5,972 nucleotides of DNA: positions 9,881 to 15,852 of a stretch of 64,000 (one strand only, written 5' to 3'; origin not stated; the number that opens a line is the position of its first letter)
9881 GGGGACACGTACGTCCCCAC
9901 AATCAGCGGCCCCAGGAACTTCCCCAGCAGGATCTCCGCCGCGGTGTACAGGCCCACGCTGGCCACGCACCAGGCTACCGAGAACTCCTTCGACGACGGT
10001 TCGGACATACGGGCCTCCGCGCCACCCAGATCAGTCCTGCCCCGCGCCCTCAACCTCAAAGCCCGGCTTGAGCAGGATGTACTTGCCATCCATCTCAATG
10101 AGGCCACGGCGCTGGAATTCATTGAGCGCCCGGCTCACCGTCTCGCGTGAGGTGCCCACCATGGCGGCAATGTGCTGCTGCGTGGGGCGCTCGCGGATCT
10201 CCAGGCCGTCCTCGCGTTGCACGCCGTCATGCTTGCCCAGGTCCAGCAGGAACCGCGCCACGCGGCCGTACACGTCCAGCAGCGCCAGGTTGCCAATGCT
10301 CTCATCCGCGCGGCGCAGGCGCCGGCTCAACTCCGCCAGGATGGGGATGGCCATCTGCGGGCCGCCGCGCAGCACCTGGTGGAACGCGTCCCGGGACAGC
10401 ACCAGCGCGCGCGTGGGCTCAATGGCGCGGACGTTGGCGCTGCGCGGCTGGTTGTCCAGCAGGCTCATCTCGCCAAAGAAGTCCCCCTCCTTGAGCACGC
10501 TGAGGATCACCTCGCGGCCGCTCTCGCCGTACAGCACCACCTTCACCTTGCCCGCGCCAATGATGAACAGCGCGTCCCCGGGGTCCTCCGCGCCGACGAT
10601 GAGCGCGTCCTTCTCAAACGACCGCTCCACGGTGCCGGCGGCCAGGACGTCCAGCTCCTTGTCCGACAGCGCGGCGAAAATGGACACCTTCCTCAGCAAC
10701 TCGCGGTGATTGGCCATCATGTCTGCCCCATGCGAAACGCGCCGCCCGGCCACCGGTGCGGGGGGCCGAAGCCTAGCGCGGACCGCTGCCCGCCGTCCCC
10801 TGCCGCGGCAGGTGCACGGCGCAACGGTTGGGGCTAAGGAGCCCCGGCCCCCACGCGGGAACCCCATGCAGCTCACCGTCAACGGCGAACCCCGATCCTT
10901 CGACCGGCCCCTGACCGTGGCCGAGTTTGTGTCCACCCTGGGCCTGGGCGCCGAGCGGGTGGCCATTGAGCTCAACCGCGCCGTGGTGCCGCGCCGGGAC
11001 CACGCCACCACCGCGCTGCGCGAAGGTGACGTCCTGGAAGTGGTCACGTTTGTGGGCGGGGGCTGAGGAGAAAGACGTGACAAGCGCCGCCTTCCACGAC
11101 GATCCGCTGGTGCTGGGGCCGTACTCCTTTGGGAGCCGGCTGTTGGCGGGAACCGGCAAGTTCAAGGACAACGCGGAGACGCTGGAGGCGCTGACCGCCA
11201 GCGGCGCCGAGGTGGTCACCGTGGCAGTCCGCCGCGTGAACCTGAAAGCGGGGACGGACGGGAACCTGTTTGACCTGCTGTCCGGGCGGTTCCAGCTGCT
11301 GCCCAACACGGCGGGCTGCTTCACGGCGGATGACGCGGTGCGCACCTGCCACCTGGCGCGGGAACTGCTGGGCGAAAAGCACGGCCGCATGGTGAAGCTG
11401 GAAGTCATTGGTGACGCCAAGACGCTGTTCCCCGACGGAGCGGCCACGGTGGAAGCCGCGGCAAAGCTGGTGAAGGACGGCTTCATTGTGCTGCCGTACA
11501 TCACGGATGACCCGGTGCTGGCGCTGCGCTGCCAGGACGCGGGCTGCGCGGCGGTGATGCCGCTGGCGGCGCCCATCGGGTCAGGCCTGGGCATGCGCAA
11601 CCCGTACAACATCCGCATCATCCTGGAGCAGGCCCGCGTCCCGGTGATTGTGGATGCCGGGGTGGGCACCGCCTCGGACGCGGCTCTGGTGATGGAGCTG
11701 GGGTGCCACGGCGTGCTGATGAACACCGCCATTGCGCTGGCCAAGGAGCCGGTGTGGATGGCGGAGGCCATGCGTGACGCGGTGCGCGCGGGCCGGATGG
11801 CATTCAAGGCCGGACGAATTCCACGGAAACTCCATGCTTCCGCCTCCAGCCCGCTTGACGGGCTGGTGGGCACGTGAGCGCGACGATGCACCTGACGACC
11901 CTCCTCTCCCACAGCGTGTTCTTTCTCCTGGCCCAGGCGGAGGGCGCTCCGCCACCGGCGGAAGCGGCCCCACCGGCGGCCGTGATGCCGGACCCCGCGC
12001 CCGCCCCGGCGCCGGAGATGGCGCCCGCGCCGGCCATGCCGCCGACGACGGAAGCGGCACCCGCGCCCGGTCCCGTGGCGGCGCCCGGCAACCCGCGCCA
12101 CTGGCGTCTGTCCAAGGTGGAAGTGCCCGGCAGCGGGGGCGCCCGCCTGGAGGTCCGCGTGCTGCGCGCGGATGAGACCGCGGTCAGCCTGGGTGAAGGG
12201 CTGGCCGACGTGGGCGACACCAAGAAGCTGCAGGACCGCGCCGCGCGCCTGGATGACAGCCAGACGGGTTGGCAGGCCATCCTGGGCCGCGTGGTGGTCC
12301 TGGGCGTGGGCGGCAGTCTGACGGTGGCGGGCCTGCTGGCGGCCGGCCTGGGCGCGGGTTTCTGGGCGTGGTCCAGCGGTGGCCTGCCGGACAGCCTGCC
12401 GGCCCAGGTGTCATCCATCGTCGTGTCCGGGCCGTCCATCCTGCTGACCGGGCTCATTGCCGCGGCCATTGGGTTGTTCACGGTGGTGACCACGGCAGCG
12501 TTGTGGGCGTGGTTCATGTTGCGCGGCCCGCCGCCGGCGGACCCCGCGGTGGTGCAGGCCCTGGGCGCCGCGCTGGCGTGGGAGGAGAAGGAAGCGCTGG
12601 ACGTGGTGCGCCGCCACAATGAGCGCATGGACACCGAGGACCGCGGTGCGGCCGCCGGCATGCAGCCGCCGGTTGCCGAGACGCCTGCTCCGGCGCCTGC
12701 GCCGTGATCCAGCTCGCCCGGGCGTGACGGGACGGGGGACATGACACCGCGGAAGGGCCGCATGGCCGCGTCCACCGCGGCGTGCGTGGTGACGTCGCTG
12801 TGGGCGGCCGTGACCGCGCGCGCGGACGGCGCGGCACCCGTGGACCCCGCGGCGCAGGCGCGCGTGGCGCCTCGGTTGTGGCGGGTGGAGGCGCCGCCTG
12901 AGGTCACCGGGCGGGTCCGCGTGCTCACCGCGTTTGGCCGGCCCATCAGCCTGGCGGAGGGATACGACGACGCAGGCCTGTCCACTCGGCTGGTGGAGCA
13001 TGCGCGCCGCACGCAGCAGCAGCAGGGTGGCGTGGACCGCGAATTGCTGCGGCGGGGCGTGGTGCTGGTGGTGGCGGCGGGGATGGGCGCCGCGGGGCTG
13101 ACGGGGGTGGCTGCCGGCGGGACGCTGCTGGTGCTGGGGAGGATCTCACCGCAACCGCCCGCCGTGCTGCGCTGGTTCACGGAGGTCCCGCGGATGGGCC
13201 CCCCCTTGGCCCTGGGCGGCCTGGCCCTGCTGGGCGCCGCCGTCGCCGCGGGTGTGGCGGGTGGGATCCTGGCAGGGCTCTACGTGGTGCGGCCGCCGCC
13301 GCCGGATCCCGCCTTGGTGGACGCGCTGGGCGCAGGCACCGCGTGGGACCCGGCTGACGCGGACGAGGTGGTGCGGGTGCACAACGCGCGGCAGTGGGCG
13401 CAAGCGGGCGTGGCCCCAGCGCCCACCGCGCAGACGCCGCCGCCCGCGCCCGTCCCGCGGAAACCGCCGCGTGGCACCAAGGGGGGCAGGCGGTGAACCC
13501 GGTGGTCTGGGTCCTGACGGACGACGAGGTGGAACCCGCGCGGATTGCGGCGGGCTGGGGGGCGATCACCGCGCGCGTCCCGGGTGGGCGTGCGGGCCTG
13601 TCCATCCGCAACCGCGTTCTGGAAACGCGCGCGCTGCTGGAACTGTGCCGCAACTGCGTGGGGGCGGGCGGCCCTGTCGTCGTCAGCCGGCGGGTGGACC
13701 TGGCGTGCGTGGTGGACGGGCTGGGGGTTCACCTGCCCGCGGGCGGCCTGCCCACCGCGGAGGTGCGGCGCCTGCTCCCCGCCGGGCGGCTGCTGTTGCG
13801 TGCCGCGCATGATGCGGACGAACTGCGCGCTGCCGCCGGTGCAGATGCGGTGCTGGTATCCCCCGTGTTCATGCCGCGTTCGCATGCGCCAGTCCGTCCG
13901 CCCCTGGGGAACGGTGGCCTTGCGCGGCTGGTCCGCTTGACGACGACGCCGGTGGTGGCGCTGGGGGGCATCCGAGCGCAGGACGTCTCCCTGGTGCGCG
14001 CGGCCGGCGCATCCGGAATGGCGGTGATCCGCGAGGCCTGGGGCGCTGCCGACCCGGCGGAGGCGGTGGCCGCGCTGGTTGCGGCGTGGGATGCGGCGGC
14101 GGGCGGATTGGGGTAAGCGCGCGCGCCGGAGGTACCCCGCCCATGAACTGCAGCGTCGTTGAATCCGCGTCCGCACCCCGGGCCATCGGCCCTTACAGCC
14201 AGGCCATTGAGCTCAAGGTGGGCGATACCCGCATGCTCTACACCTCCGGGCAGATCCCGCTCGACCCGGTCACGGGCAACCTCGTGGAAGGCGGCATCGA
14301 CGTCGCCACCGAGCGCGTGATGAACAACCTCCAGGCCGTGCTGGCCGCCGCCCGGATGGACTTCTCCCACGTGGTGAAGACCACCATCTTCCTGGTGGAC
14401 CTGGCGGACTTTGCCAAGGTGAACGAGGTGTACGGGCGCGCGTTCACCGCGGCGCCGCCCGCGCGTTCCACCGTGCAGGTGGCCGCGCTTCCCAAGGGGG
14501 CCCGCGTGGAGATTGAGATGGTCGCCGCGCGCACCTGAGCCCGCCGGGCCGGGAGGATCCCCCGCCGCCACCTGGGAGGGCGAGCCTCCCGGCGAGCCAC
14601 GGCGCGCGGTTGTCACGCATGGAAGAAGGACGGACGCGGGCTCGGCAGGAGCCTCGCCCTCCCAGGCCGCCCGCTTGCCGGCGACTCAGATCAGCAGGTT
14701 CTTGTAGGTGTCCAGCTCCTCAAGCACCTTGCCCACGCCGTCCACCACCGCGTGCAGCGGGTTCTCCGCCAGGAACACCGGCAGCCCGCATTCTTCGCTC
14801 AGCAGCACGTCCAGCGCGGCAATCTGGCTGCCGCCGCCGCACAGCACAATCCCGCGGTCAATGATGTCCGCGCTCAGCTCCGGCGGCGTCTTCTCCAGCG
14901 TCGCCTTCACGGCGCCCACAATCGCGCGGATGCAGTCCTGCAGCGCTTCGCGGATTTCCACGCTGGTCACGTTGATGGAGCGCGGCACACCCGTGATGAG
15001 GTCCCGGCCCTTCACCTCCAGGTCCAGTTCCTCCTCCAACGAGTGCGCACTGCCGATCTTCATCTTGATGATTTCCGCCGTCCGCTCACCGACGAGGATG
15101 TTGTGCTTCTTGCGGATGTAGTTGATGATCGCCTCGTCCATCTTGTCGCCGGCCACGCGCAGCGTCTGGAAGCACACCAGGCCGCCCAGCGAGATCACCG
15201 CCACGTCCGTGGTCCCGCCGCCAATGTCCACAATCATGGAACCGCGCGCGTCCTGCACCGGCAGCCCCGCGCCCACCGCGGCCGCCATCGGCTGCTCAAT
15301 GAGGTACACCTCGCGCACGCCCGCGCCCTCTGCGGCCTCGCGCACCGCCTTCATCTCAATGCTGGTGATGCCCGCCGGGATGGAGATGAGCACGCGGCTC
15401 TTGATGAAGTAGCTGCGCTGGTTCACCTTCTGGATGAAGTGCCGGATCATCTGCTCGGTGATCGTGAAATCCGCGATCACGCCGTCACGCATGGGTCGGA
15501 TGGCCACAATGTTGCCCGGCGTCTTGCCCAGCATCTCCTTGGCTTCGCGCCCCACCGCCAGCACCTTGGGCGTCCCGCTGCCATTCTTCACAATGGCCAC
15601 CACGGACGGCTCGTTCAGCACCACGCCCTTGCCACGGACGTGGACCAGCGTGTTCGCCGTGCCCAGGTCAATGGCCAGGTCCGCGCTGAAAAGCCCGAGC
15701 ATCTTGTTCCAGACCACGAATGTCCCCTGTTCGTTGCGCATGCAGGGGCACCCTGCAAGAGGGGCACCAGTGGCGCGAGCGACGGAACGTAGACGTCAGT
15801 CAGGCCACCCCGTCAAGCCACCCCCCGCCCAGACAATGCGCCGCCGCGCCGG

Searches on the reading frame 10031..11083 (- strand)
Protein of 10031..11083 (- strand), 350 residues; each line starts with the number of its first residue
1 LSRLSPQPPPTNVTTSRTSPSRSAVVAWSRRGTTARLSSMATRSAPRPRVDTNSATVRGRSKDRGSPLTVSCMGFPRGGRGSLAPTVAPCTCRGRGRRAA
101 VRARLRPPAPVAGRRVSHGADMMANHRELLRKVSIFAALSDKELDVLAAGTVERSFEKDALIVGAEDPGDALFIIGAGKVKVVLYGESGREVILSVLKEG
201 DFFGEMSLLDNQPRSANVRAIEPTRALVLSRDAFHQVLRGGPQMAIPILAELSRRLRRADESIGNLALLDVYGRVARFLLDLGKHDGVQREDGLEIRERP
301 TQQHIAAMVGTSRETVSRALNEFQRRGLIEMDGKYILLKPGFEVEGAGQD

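Call 51: search_protein_families(library=pfam, proteins=[window:10031-11083:-], max_evalue=0.001)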
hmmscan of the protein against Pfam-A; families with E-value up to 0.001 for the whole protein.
window:10031-11083:- (350 aa): 7 families
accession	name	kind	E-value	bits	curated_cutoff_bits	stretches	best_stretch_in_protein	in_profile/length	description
PF00027.35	cNMP_binding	-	6.9e-26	90.5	27.5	1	153-239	1-87/89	Cyclic nucleotide-binding domain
PF13545.12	HTH_Crp_2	-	5.4e-19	68.4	27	1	273-338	1-62/70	Crp-like helix-turn-helix domain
PF00325.26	Crp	-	3.1e-07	30.4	21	1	301-329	4-32/32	Bacterial regulatory proteins, crp family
PF25213.1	HVO_A0261_N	-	8.4e-06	26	35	1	298-334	22-60/86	HVO_A0261 N-terminal domain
PF12802.13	MarR_2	-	1.8e-05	25.2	27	1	300-330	21-51/61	MarR family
PF00392.27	GntR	-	0.00029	20.9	27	1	300-331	25-56/64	Bacterial regulatory proteins, gntR family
PF13412.12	HTH_24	-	0.00063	19.7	21.9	0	299-330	17-48/48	Winged helix-turn-helix DNA-binding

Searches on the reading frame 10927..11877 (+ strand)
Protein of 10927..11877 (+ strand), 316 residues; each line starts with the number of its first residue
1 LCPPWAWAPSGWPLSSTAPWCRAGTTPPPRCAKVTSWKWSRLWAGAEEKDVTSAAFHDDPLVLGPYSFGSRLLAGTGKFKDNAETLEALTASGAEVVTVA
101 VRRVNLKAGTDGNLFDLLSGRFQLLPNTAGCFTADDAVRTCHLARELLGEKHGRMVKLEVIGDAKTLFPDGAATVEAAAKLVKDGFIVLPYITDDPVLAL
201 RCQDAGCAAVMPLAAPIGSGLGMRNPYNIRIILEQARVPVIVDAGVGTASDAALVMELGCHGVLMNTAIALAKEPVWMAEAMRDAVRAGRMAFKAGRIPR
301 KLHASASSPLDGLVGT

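Call 51: search_protein_families(library=pfam, proteins=[window:10927-11877:+], max_evalue=0.001)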
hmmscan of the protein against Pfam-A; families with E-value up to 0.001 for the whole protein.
window:10927-11877:+ (316 aa): 1 family
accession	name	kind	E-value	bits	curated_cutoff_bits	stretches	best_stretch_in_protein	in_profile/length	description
PF05690.20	ThiG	-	1.5e-102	342.7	23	1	64-309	3-247/247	Thiazole biosynthesis protein ThiG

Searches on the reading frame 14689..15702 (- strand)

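Call 51: search_protein_families(library=pfam, proteins=[window:14689-15702:-], max_evalue=0.001)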
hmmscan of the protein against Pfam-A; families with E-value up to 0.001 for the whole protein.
seq(338 aa): 6 families
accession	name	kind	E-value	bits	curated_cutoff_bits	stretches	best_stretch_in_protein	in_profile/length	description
PF06723.19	MreB_Mbl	-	1.2e-140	468.5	27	1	7-334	2-326/327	MreB/Mbl protein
PF00012.26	HSP70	-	1.5e-12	47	20.6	1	102-319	134-364/599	Hsp70 protein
PF00022.25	Actin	-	2.6e-10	39.9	27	1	32-199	31-190/410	Actin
PF14450.12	FtsA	-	3e-10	41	31.8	1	157-314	2-112/127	Cell division protein FtsA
PF06277.17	EutA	-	0.00057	19.3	27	1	156-220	146-214/475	Ethanolamine utilisation protein EutA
PF21522.3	MreB-like_C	-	0.00081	20.4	27.8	0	157-294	1-116/123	Archaeal actin homologue MreB-like, C-terminal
